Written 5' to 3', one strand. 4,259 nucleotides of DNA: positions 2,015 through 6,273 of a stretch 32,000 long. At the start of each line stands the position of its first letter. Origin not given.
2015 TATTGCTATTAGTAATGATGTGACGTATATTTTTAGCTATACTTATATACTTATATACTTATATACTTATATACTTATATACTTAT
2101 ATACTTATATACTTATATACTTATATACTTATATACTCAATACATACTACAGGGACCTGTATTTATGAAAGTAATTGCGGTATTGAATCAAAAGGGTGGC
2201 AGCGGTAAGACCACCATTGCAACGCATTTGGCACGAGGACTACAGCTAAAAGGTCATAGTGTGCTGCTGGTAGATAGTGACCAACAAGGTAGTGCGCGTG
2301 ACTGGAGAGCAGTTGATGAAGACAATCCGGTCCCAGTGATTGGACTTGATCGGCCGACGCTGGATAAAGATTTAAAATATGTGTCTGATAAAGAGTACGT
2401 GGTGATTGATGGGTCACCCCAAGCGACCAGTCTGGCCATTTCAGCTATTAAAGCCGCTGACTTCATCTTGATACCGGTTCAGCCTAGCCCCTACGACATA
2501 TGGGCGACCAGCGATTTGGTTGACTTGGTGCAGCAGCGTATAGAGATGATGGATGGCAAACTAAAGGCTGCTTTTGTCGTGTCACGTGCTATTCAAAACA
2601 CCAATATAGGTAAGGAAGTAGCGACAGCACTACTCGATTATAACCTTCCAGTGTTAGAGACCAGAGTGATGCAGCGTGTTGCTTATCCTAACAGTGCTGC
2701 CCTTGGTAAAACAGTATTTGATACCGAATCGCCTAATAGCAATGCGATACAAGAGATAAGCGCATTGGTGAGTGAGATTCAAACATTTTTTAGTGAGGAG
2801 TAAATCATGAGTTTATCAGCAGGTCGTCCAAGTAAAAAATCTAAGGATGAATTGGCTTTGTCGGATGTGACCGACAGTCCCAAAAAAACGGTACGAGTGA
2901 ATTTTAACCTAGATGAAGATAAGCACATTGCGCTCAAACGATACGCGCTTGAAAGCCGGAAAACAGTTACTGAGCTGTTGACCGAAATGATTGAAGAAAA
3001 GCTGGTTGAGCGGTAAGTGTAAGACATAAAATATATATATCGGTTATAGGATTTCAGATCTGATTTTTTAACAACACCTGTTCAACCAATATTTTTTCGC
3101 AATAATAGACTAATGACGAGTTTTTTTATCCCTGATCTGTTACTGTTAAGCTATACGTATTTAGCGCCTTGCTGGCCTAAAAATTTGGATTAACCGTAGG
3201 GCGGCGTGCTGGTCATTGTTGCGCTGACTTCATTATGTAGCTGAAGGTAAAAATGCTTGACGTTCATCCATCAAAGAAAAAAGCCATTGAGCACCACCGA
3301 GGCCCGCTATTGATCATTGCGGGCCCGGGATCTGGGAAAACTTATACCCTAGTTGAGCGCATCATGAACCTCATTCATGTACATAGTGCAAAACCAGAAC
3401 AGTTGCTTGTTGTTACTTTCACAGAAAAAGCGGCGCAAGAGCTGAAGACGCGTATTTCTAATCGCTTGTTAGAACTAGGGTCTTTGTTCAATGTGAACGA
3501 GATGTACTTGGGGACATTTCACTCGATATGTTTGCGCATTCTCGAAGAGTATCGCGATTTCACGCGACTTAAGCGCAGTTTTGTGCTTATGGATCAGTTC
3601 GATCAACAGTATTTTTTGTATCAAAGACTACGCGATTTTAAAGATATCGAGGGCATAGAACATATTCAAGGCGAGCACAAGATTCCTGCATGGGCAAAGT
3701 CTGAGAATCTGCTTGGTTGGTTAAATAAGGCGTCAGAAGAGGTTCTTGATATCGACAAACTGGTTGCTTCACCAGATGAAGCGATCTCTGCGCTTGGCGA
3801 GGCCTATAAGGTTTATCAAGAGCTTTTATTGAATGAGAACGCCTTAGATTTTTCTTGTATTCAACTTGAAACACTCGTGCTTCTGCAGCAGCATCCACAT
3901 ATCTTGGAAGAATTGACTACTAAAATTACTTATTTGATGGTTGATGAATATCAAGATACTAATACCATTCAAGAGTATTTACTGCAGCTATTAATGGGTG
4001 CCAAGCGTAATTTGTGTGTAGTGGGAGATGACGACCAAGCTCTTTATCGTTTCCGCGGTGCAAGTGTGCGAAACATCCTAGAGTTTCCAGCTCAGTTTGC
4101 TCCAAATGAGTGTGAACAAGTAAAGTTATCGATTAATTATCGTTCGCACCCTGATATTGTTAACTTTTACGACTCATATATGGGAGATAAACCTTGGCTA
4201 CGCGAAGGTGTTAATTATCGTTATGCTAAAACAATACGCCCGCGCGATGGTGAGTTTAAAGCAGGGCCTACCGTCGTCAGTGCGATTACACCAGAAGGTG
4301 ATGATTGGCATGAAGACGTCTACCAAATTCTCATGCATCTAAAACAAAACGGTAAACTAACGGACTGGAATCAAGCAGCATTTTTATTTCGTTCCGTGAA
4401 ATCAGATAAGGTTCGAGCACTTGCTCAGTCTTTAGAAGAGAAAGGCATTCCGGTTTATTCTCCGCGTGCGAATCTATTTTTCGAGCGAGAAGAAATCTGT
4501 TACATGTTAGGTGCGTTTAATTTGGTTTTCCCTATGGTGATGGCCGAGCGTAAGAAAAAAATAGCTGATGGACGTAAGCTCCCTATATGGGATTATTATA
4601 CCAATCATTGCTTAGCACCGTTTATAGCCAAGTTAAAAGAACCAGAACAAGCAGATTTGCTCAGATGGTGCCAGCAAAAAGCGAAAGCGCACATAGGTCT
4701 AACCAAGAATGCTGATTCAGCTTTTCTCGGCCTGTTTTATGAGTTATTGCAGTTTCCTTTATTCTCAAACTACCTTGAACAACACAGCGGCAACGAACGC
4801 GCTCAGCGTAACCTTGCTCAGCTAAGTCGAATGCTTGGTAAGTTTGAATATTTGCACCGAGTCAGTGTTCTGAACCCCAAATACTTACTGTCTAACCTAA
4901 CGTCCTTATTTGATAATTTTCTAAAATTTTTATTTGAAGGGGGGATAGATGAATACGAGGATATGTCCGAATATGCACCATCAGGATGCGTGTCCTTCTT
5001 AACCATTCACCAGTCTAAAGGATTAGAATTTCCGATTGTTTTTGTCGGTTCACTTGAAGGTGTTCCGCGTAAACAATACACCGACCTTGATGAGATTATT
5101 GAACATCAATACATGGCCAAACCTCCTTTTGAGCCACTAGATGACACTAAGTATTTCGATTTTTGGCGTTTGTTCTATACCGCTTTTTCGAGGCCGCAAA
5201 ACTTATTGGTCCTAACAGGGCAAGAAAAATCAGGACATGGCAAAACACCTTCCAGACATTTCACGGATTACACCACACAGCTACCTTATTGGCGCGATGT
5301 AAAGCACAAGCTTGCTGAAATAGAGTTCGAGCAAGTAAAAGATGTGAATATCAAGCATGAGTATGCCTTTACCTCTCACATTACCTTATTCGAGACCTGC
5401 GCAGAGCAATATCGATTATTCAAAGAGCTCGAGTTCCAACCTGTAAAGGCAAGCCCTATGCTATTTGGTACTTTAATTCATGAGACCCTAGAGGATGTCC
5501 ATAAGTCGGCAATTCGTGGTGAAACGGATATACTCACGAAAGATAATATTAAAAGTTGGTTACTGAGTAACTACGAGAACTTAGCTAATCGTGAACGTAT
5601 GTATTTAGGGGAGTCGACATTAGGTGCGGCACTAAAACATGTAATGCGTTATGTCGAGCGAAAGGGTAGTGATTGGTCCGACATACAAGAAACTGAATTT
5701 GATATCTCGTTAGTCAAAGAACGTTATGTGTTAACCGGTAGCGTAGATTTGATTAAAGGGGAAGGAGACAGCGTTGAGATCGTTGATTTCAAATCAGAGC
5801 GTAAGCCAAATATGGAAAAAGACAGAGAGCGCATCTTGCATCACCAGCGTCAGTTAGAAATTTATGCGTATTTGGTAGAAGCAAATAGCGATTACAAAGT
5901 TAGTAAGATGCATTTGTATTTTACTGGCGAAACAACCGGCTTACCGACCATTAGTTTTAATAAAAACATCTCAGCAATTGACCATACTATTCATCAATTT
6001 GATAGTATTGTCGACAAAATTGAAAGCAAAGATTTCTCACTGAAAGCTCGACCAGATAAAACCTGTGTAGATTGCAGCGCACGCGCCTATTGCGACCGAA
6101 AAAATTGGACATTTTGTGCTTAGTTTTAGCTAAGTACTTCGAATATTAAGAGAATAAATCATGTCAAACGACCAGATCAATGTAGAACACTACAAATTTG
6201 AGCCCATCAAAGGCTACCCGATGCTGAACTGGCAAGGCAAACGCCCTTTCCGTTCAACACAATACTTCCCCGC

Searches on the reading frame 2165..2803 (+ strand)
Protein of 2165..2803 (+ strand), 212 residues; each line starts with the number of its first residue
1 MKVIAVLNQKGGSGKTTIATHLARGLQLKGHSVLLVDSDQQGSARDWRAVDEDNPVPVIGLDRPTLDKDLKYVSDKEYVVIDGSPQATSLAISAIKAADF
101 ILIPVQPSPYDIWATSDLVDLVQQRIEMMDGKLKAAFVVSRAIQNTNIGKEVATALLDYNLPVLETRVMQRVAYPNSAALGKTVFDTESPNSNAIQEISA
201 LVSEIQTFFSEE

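Call 58: search_protein_families(library=padloc, proteins=[window:2165-2803:+], max_evalue=0.001)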
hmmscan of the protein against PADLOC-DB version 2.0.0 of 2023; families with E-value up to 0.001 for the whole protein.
window:2165-2803:+ (212 aa): 0 families

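Call 59: search_protein_families(library=pfam, proteins=[window:2165-2803:+], max_evalue=0.001)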
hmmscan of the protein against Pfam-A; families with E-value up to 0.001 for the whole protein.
window:2165-2803:+ (212 aa): 6 families
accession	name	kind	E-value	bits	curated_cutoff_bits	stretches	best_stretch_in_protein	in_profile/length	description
PF13614.12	AAA_31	-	5e-22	79.1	27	2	1-44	1-44/177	AAA domain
PF01656.29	CbiA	-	9.8e-16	58.3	25.4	1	4-183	1-124/125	CobQ/CobB/MinD/ParA nucleotide binding domain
PF09140.17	MipZ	-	6.7e-08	32.6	20.7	1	3-41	2-40/262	ATPase MipZ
PF10609.15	ParA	-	4.6e-07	30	27.1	1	2-43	4-45/246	NUBPL iron-transfer P-loop NTPase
PF07015.17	VirC1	-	1.3e-06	28.4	24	1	1-181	1-189/231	VirC1 protein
PF06564.18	CBP_BcsQ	-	5.8e-05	23.2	21.3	1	1-38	1-38/234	Cellulose biosynthesis protein BcsQ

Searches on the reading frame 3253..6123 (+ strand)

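Call 58: search_protein_families(library=padloc, proteins=[window:3253-6123:+], max_evalue=0.001)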
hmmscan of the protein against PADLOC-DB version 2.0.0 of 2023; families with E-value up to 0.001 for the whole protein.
window:3253-6123:+ (956 aa): 63 families (the best 25 are shown)
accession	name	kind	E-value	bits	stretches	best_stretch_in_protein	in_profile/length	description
PDLC00114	GajB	-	6.4e-60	201.4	1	5-305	9-294/635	UrvD helicase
PDLC03802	RTasHel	-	2.1e-56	190.1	1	6-421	8-359/675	DRT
PDLC00132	GajB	-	1e-54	184.3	1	6-305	6-294/625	UrvD helicase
PDLC00127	GajB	-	1.3e-48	163.9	1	6-310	11-289/594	UrvD helicase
PDLC00117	GajB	-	2.7e-48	162.9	1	8-417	20-393/604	UrvD helicase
PDLC00123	GajB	-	3e-36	123.1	2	178-310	131-259/540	UrvD helicase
PDLC00119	GajB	-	8.6e-36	122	1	19-307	18-297/565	UrvD helicase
PDLC00103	GajB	-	2.1e-35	120.8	2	4-307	17-292/612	UrvD helicase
PDLC00107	GajB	-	3.1e-35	119.9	2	19-298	31-286/587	UrvD helicase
PDLC00133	GajB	-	1.9e-31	107.5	1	11-309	18-289/382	UrvD helicase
PDLC00130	GajB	-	7.3e-31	105.1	1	4-316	4-296/589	UrvD helicase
PDLC00122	GajB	-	5.3e-30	102.8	2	211-311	149-248/502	UrvD helicase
PDLC00112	GajB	-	4.6e-26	89.6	2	215-305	202-290/581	UrvD helicase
PDLC00134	GajB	-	9.5e-26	88.8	1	20-307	32-293/431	UrvD helicase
PDLC00129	GajB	-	1.2e-25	88.1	1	23-310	32-309/594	UrvD helicase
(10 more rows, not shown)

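Call 59: search_protein_families(library=pfam, proteins=[window:3253-6123:+], max_evalue=0.001)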
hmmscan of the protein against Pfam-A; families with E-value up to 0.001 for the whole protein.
window:3253-6123:+ (956 aa): 8 families
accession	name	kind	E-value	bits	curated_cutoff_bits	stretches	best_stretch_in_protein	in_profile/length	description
PF00580.27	UvrD-helicase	-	3.1e-72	244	23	1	6-282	3-270/271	UvrD/REP helicase N-terminal domain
PF12705.13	PDDEXK_1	-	1.1e-21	78.3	22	1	708-948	5-247/247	PD-(D/E)XK nuclease superfamily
PF13245.12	AAA_19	-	1.1e-20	74.6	25.1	1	11-268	4-134/134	AAA domain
PF13361.12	UvrD_C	-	2.8e-16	60.3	25.6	2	556-655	264-346/350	UvrD-like helicase C-terminal domain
PF13538.12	UvrD_C_2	-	1.4e-06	28.5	27.4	1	582-598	4-20/52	UvrD-like helicase C-terminal domain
PF01930.23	Cas_Cas4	-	0.00011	22.7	22.7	0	826-947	51-158/160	Domain of unknown function DUF83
PF13604.12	AAA_30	-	0.00069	19.8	27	0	12-69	14-67/191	AAA domain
PF13086.12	AAA_11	-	0.00094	19.5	27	0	15-75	17-75/257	AAA domain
